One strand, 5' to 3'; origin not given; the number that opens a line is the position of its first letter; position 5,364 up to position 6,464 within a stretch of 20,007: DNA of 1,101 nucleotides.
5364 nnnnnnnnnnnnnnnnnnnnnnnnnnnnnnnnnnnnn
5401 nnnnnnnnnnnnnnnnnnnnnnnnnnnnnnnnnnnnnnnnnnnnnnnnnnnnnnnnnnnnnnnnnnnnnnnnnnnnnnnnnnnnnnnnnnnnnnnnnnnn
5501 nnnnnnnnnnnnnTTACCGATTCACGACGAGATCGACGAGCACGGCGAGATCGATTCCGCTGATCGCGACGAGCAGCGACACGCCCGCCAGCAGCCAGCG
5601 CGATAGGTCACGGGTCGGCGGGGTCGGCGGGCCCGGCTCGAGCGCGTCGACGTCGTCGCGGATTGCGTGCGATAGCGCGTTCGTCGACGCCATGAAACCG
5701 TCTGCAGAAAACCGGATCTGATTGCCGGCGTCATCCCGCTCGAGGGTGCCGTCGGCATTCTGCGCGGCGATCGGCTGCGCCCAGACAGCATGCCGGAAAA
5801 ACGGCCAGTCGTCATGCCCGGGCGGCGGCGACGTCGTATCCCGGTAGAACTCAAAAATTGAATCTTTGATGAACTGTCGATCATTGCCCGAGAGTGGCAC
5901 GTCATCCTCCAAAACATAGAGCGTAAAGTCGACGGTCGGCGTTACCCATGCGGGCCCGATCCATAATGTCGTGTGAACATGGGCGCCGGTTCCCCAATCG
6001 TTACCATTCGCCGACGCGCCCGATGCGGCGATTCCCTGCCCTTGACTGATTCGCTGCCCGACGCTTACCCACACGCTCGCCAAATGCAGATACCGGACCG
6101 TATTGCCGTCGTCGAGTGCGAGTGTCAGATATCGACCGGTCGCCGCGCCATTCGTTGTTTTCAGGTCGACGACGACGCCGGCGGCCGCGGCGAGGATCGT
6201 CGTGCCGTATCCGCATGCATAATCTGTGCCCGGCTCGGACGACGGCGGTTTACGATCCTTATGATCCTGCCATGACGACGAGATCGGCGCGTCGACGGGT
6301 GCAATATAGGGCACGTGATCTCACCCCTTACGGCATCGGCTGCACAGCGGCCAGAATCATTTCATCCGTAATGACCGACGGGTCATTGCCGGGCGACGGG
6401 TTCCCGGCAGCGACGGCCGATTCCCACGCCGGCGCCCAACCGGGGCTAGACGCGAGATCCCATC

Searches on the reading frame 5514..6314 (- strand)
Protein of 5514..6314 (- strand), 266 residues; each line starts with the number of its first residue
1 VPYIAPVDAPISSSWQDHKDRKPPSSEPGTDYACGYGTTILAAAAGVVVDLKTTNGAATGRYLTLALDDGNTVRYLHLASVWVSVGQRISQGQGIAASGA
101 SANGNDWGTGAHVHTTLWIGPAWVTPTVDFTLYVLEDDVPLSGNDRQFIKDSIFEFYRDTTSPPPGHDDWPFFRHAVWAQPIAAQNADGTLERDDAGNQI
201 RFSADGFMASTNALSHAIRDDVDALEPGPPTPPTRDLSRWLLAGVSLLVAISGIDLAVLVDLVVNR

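Call 11: search_protein_families(library=pfam, proteins=[window:5514-6314:-], max_evalue=0.01)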
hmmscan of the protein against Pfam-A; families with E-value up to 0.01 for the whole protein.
window:5514-6314:- (266 aa): 1 family
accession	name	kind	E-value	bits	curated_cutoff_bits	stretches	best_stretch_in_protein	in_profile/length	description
PF01551.29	Peptidase_M23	-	1.1e-16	61.3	28.7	1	27-120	3-90/96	Peptidase family M23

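Call 21: find_homologous_proteins(query=window:5514-6314:-, max_evalue=1e-10)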
Query window:5514-6314:- (266 aa): 23 proteins with E <= 1e-10 among 8000 candidates.
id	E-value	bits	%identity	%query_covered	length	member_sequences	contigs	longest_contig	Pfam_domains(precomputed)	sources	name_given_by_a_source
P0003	3.4e-79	284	56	84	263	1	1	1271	PF01551.30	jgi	jgi:hypothetical protein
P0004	3.2e-73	265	55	83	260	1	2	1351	PF01551.30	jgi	jgi:murein DD-endopeptidase MepM/ murein hydrolase activator NlpD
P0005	1.5e-63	233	51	98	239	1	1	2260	PF01551.30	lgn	-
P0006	3.0e-54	202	69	49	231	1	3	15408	PF01551.30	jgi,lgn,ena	jgi:murein DD-endopeptidase MepM/ murein hydrolase activator NlpD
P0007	3.9e-53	199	67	50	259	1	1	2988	PF01551.30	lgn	-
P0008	8.0e-51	191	57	61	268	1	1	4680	PF01551.30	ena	-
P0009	3.3e-49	186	61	55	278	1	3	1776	PF01551.30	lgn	-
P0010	3.1e-48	183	63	54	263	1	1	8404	PF01551.30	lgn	-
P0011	4.2e-48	182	58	57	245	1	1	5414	PF01551.30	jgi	jgi:hypothetical protein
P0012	4.7e-47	179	64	50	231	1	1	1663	PF01551.30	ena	-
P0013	8.7e-47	178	62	50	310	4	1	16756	PF01551.30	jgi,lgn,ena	-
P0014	1.1e-46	178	64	50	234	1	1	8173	PF01551.30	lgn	-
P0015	1.5e-46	177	61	52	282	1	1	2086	PF01551.30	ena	-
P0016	1.0e-45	174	65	48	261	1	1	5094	PF01551.30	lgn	-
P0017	6.6e-45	172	61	50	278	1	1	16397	PF01551.30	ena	-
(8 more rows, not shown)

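Call 22: find_encoding_contigs(protein=P0006, flank=10000, max_places=3)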
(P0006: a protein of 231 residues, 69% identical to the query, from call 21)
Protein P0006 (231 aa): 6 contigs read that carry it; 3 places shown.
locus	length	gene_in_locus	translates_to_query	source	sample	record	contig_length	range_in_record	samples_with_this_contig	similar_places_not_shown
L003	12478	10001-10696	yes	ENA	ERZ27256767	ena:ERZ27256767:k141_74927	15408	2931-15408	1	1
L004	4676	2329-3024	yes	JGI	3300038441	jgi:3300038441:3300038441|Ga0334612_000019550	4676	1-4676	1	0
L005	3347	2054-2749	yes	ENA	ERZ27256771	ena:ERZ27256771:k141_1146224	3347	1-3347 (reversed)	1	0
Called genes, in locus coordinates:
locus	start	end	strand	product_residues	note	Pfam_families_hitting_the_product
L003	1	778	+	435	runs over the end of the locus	PF04860:Phage_portal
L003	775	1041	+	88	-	-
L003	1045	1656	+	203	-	PF04586:Peptidase_S78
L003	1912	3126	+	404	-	PF05065:Phage_capsid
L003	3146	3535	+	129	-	-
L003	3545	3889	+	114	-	-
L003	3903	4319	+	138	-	-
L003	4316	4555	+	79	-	-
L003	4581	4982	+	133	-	-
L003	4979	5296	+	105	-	-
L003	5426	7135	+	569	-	-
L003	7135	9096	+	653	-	-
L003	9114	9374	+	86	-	-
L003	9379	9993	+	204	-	-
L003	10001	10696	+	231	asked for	PF01551:Peptidase_M23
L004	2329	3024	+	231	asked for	PF01551:Peptidase_M23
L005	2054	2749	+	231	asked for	PF01551:Peptidase_M23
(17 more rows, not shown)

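Call 23: find_encoding_contigs(protein=P0013, flank=10000, max_places=3)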
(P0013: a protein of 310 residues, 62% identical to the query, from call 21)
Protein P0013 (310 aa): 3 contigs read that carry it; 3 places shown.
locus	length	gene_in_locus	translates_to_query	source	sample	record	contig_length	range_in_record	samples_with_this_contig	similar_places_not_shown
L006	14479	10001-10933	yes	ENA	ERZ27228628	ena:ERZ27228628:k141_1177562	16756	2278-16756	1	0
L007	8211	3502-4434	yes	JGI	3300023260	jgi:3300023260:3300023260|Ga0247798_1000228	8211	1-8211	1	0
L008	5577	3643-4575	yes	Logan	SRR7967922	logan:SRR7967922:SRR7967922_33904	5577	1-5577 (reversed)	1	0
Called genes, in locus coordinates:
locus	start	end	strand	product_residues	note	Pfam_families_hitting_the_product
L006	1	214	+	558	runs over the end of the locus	-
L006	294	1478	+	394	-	PF04860:Phage_portal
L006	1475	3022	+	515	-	-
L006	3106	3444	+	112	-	-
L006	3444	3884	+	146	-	-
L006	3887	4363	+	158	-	-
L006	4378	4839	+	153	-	-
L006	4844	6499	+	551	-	-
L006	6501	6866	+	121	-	-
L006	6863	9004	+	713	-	-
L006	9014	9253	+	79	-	-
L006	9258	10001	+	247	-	PF00041:fn3 (weak)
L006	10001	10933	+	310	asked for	PF01551:Peptidase_M23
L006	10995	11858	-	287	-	PF00589:Phage_integrase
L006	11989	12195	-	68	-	-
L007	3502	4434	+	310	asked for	PF01551:Peptidase_M23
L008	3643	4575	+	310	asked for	PF01551:Peptidase_M23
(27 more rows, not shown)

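Call 24: find_encoding_contigs(protein=P0017, flank=10000, max_places=3)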
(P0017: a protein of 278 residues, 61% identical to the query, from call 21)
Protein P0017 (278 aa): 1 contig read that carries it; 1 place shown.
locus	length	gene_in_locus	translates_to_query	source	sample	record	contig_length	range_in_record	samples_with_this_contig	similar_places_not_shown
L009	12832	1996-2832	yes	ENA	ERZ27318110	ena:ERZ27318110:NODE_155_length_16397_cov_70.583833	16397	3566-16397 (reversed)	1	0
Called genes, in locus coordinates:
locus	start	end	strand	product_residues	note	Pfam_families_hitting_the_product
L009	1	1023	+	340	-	?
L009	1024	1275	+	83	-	-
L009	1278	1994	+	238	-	-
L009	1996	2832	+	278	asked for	PF01551:Peptidase_M23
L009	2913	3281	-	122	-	PF11774:Lsr2, PF23359:Lsr2_DNA-bd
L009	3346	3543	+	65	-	-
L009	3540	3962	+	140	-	-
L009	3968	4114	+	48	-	-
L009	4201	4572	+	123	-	-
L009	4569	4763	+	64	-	-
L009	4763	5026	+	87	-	-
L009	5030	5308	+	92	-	-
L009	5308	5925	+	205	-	-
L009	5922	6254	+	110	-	-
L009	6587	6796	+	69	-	-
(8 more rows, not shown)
